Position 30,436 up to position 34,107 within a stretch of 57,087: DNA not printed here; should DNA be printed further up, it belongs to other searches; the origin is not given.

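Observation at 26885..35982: Uncharacterised five-gene cassette: two ~1,130-aa paralogs, an M6-type lipoprotein metalloprotease and two small proteins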

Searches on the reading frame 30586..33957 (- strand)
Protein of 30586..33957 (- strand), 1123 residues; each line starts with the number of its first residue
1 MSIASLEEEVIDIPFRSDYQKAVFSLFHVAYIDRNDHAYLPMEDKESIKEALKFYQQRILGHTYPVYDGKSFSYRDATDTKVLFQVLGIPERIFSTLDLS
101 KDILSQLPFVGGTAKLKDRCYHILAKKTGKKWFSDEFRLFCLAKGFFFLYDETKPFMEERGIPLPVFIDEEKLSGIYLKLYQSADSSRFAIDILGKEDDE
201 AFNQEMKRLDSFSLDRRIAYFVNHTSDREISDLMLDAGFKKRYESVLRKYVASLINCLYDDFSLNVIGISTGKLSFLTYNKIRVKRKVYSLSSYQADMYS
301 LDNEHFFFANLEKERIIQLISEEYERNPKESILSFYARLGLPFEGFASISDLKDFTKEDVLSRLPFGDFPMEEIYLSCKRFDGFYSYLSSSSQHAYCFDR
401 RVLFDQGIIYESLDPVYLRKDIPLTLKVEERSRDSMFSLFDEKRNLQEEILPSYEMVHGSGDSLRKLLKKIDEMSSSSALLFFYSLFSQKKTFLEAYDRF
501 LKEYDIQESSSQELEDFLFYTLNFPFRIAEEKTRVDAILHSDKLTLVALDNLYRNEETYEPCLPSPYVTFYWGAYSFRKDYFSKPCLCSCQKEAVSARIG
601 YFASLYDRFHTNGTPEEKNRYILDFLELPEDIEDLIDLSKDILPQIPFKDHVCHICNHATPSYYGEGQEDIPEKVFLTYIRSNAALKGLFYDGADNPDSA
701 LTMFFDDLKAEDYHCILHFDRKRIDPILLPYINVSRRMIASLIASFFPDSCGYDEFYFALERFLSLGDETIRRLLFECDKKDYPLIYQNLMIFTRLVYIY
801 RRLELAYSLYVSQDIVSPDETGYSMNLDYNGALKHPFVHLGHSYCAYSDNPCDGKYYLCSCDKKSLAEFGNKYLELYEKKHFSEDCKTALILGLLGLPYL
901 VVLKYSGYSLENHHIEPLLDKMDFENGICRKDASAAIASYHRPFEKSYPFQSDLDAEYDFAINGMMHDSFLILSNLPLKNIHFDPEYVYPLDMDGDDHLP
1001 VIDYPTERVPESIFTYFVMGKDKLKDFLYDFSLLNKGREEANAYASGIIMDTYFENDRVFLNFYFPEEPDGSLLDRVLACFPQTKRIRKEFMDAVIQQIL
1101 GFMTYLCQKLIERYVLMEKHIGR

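Call 3: search_protein_families(library=pfam, proteins=[window:30586-33957:-], max_evalue=1)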
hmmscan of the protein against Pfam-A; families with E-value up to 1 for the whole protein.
window:30586-33957:- (1123 aa): 0 families

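Call 4: search_protein_families(library=ncbifam, proteins=[window:30586-33957:-], max_evalue=1)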
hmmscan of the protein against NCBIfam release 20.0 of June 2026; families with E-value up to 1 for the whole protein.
window:30586-33957:- (1123 aa): 0 families

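Call 8: find_homologous_proteins(query=window:30586-33957:-)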
Query window:30586-33957:- (1123 aa): 25 proteins with E <= 0.001 among 8000 candidates.
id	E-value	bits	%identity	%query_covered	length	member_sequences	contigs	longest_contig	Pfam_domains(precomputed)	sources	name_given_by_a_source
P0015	0.0e+0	2555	100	100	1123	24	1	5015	-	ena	-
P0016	0.0e+0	2157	83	100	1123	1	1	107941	-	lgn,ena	-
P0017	0.0e+0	1125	48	99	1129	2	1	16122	-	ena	-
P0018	0.0e+0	1114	48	99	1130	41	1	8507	-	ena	-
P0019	0.0e+0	1075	46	99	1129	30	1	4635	-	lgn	-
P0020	0.0e+0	1061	46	100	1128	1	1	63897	-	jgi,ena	jgi:hypothetical protein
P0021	0.0e+0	1061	46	99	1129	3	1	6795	-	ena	-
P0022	0.0e+0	1053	45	100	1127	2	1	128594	-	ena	-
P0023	0.0e+0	1035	45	100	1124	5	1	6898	-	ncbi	-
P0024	2.7e-288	978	43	100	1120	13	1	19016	-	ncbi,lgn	-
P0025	3.1e-288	978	44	100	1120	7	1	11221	-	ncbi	-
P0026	1.1e-285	969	43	100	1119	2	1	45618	-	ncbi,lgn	-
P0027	5.0e-277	941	42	100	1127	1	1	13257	-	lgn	-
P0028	3.0e-276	938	42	100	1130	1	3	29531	-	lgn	-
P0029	1.8e-275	935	42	100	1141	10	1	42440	-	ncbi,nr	ncbi:MAG: hypothetical protein PUA93_01025 [Eubacteriales bacterium]|nr:hypothetical protein [Eubact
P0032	3.7e-248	845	39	99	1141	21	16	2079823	-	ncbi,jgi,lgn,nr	ncbi:MAG: hypothetical protein LKM30_04415 [Bacilli bacterium]|jgi:hypothetical protein|nr:hypotheti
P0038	1.1e-139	486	30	98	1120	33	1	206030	-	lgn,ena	-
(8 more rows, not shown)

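Call 9: find_encoding_contigs(protein=P0032, flank=10000, max_places=3)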
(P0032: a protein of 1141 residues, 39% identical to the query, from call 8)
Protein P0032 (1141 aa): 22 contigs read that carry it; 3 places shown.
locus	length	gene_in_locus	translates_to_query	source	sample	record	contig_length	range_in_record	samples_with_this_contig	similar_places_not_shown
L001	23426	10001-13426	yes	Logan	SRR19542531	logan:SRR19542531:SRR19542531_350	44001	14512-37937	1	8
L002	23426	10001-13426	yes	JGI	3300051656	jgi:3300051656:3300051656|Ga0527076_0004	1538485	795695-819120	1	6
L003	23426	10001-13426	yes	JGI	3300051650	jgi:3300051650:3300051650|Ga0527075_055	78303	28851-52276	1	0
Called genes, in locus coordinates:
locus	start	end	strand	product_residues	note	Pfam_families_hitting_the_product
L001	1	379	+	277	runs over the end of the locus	-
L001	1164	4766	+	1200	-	PF01855:POR_N, PF17147:PFOR_II, PF01558:POR, PF12837:Fer4_6 (weak), PF12838:Fer4_7, PF13183:Fer4_8 (weak), PF13187:Fer4_9 (weak), PF13237:Fer4_10, +4 more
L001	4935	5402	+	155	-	PF13248:Zn_ribbon_3 (weak), PF12773:DZR (weak), PF13240:Zn_Ribbon_1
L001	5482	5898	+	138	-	PF13248:Zn_ribbon_3 (faint), PF24460:DUF7575 (weak), PF13240:Zn_Ribbon_1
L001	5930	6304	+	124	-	PF12773:DZR (weak), PF13240:Zn_Ribbon_1, PF13248:Zn_ribbon_3 (weak), PF05154:TM2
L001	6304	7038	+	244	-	PF02146:SIR2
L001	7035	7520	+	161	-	-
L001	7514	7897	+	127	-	-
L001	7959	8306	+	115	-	-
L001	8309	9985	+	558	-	PF05547:Peptidase_M6 (faint)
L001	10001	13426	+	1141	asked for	-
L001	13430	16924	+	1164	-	-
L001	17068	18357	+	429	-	PF13175:AAA_15 (weak), PF13304:AAA_21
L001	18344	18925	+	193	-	PF13707:RloB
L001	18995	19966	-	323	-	-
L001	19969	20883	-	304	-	PF00005:ABC_tran, PF13304:AAA_21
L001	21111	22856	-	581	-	PF07632:Sde182_NH-like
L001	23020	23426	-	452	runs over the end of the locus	PF14501:HATPase_c_5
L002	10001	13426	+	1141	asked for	-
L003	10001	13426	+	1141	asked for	-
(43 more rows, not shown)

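Call 10: find_encoding_contigs(protein=P0038, flank=10000, max_places=2)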
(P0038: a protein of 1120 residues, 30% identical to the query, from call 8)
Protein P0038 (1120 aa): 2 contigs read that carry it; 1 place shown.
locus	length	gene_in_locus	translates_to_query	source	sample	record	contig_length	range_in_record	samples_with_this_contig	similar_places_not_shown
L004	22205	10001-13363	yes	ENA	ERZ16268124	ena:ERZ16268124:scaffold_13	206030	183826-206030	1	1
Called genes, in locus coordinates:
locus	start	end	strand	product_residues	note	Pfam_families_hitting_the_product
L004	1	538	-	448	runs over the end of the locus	PF09903:DUF2130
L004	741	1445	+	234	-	PF08238:Sel1 (faint), PF23310:TPR_27 (faint)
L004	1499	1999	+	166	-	PF04463:2-thiour_desulf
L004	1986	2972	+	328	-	PF01207:Dus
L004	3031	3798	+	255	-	PF08220:HTH_DeoR, PF08279:HTH_11 (weak), PF00455:DeoRC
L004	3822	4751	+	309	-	PF00294:PfkB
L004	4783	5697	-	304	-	PF00929:RNase_T (faint)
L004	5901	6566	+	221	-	PF00702:Hydrolase, PF12710:HAD (weak), PF13419:HAD_2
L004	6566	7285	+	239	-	PF02146:SIR2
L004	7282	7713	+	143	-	-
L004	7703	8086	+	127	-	-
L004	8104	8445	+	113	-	-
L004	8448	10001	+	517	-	-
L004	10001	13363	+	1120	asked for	-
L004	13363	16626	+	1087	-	-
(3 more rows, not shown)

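Call 16: find_related_loci(query=A1, collection=genome_contigs, flank=10000)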
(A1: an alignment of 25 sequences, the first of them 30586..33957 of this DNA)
Query A1 (1123 aa) in genome_contigs; peptide patterns used: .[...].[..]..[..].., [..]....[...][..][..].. (x = any residue, [..] = any of these).
52 stretches matched a pattern; 27 encode a relative of the query (tblastn E <= 1e-3); 27 distinct loci.
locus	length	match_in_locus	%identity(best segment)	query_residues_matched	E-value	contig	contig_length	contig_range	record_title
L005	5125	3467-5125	96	1-553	0e+0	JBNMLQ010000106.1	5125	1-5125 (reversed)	MAG: Candidatus Enterosoma sp. isolate CM_BacEnt1178.13 k141_40504_length_5125_cov_20.0445, whole genome shotgun sequenc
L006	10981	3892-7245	46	12-1123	0e+0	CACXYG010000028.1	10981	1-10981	MAG: uncultured Erysipelotrichaceae bacterium isolate RUG11704 genome assembly, contig: RUG11704_asm_28, whole genome sh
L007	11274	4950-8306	48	12-1123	0e+0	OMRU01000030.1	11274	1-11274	uncultured Clostridia bacterium isolate RUG810 genome assembly, contig: scaffold_4983, whole genome shotgun sequence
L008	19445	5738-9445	43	1-1123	0e+0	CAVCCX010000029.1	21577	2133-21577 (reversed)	Bacteroides uniformis isolate H07666-L1_cleanbin_000019 genome assembly, contig: Spades_H07666-L1_contig_1562, whole gen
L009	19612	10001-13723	42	1-1123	0e+0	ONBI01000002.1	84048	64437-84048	uncultured Clostridiales bacterium isolate RUG150 genome assembly, contig: scaffold_111, whole genome shotgun sequence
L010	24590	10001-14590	40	7-1123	0e+0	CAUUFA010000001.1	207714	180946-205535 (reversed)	MAG TPA_asm: uncultured Bacilli bacterium isolate ERR10228873_bin.8_MetaWRAP_v1.3_MAG genome assembly, contig: ERZ216596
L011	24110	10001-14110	39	8-1123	0e+0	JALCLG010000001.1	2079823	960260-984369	MAG: Bacilli bacterium isolate UW_DM_BACIL1_1 Ga0455824_0001, whole genome shotgun sequence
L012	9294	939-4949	42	1-1123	0e+0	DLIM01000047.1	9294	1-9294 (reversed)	MAG TPA_asm: Bacillales bacterium UBA7642 UBA7642_contig_5446, whole genome shotgun sequence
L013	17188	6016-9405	39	6-1123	0e+0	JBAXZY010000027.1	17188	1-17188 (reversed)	MAG: Bacilli bacterium isolate SO_2016_CLC_T1_55 scaffold02518_PH3_Jul14_2016, whole genome shotgun sequence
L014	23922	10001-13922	36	11-1123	0e+0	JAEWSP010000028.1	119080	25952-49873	MAG: Bacillota bacterium isolate OH_SDB_111 k127_199169, whole genome shotgun sequence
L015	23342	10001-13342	36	19-1123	0e+0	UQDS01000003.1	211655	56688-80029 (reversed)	uncultured Mollicutes bacterium isolate UMGS171 genome assembly, contig: NODE_18_length_211655_cov_6.641163, whole genom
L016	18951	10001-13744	43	1-1123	0e+0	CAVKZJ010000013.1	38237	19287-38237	bacterium isolate H07658-L1_cleanbin_000008 genome assembly, contig: Spades_H07658-L1_contig_212, whole genome shotgun s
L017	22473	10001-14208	35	8-1123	0e+0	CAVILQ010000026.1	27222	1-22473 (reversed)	bacterium isolate H07676-L1_cleanbin_000043 genome assembly, contig: Spades_H07676-L1_contig_1346, whole genome shotgun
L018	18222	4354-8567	35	7-1123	0e+0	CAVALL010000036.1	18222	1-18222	Alistipes onderdonkii isolate H07666-L1_cleanbin_000024 genome assembly, contig: Spades_H07666-L1_contig_2076, whole gen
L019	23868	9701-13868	36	1-1123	0e+0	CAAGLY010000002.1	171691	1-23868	MAG TPA_asm: Bacilli bacterium, isolate HGM10888, WGS project CAAGLY010000000 data, contig: SRS476430_87_k119_15304, who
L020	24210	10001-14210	36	1-1123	0e+0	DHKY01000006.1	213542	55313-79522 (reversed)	MAG TPA_asm: Bacillales bacterium UBA4682 UBA4682_contig_733, whole genome shotgun sequence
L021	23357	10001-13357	36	1-1123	0e+0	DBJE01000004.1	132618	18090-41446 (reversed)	MAG TPA_asm: Bacillales bacterium UBA784 UBA784_contig_352, whole genome shotgun sequence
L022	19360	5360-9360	35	8-1123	0e+0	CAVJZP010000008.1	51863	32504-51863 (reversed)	Oscillospiraceae bacterium isolate H07658-L1_cleanbin_000010 genome assembly, contig: Spades_H07658-L1_contig_129, whole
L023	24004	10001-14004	34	7-1123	0e+0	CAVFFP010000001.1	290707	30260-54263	bacterium isolate G02614-L1_cleanbin_000026 genome assembly, contig: Spades_G02614-L1_contig_6, whole genome shotgun seq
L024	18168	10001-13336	33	15-1123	1e-179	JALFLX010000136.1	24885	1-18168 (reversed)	MAG: Bacilli bacterium isolate SUG800 k141_290386, whole genome shotgun sequence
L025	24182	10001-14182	42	11-1123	0e+0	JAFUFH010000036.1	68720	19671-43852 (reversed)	MAG: Bacilli bacterium isolate RGIG4442 Roe_deer_Omasum-4__c13580, whole genome shotgun sequence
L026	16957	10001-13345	31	19-1123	6e-142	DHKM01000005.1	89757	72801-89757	MAG TPA_asm: Bacillales bacterium UBA4694 UBA4694_contig_4803, whole genome shotgun sequence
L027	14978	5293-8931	44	1-1123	0e+0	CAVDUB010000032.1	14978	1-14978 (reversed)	bacterium isolate H07675-L1_cleanbin_000035 genome assembly, contig: Spades_H07675-L1_contig_3330, whole genome shotgun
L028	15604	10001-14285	39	1-1123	0e+0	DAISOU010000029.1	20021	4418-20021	MAG TPA_asm: Bacillota bacterium isolate CTOTU40166 NODE_2992_length_20021_cov_4.847791, whole genome shotgun sequence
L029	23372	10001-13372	45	1-1123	0e+0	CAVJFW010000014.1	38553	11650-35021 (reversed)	bacterium isolate H07616-L1_cleanbin_000037 genome assembly, contig: Spades_H07616-L1_contig_617, whole genome shotgun s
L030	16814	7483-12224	33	1-1123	0e+0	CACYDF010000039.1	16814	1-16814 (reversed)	MAG: uncultured Erysipelotrichaceae bacterium isolate RUG11836 genome assembly, contig: RUG11836_asm_39, whole genome sh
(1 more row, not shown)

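Call 23: search_solved_structures(query=A1, max_evalue=1)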
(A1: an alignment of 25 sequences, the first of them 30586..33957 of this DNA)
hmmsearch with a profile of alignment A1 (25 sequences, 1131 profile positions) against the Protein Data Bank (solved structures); distinct sequences matched with E-value up to 1: 1.
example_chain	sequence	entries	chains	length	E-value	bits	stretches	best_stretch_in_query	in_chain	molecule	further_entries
3oou_A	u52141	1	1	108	0.0071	17.6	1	439-498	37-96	Lin2118 protein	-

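Call 25: search_protein_families(library=padloc, proteins=[window:30586-33957:-], max_evalue=0.1)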
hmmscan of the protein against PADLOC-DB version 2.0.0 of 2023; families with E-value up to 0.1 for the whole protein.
window:30586-33957:- (1123 aa): 0 families

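Call 26: search_protein_families(library=phrogs, proteins=[window:30586-33957:-], max_evalue=0.1)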
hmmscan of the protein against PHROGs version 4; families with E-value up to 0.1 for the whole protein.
window:30586-33957:- (1123 aa): 1 family
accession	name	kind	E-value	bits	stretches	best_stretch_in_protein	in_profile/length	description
phrog_19778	-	unknown function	2.5e-05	24.5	1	567-662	14-109/362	-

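Call 31: predict_structure(alignment_id=A1)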
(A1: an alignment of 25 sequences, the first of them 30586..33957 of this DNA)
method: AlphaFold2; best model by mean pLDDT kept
length: 1123 residues; sequences in the alignment: 25
mean_pLDDT: 90.1   pTM: 0.81
mean pLDDT of the five models: 90.1, 89.2, 87.9, 87.1, 86.2
residues with pLDDT >= 90: 751; 70-90: 351; 50-70: 20; < 50: 1
segments of 3 or more residues with pLDDT < 50: none
pLDDT, mean of each block of 10 residues (from residue 1): 65 88 91 91 93 91 85 90 92 92 95 87 84 86 90 78 84 92 95 90 94 94 91 92 94 94 83 89 81 93 92 92 88 94 94 90 92 90 89 92 91 80 89 85 89 87 91 92 92 94 91 93 93 90 84 79 90 92 92 96 92 92 92 94 96 92 73 89 95 75 88 90 93 92 91 87 93 92 93 93 93 88 91 94 95 93 95 89 86 95 92 86 94 92 92 93 95 90 92 89 90 93 94 88 93 93 83 91 88 94 96 94 84
secondary structure, 60 per line:
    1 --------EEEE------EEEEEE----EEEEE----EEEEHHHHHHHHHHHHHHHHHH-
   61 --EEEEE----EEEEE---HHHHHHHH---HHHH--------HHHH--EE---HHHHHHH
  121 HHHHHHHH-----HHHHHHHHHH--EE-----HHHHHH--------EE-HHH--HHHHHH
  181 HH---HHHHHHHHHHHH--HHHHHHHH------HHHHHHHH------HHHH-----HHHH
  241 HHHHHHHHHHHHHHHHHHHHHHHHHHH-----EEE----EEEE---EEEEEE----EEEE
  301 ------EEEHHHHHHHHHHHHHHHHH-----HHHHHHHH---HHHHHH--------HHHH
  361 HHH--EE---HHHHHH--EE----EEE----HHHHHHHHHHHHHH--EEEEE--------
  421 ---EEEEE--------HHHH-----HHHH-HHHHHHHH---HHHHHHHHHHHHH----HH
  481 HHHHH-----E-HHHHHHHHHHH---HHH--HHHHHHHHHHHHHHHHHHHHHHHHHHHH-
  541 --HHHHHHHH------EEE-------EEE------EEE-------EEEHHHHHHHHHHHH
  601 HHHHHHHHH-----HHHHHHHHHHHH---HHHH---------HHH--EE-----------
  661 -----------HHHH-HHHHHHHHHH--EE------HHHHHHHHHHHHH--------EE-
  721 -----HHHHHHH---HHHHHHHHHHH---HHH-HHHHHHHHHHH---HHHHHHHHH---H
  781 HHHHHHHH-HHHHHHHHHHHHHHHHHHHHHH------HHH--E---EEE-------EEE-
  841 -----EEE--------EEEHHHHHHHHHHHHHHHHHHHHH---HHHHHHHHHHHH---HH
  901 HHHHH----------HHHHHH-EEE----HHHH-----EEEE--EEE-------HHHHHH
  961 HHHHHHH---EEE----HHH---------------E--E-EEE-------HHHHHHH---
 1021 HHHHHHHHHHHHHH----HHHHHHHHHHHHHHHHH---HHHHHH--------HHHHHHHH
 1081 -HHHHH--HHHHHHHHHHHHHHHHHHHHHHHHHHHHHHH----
elements in order (helices of 4 or more, strands of 3 or more residues): E9-12 E19-24 E29-33 E38-41 H42-59 E63-67 E72-76 H80-87 H91-94 H103-106 H114-128 H134-143 H153-158 H175-182 H186-197 H200-207 H214-221 H228-231 H237-267 E273-275 E280-283 E287-292 E297-300 E307-309 H310-326 H332-339 H343-348 H357-363 H371-376 E385-387 H392-405 E408-412 E424-428 H437-440 H446-449 H451-458 H462-474 H479-485 H493-503 H512-539 H543-550 E557-559 E567-569 E576-578 E586-588 H589-609 H615-626 H630-633 H672-675 H677-686 H697-709 H726-732 H736-746 H754-764 H768-776 H780-788 H790-811 E827-829 E837-839 E846-848 E857-859 H860-880 H884-895 H899-905 H916-921 E923-925 H930-933 E939-942 E945-947 H955-967 E971-973 E1001-1003 H1011-1017 H1021-1034 H1039-1055 H1059-1064 H1073-1080 H1082-1086 H1089-1119
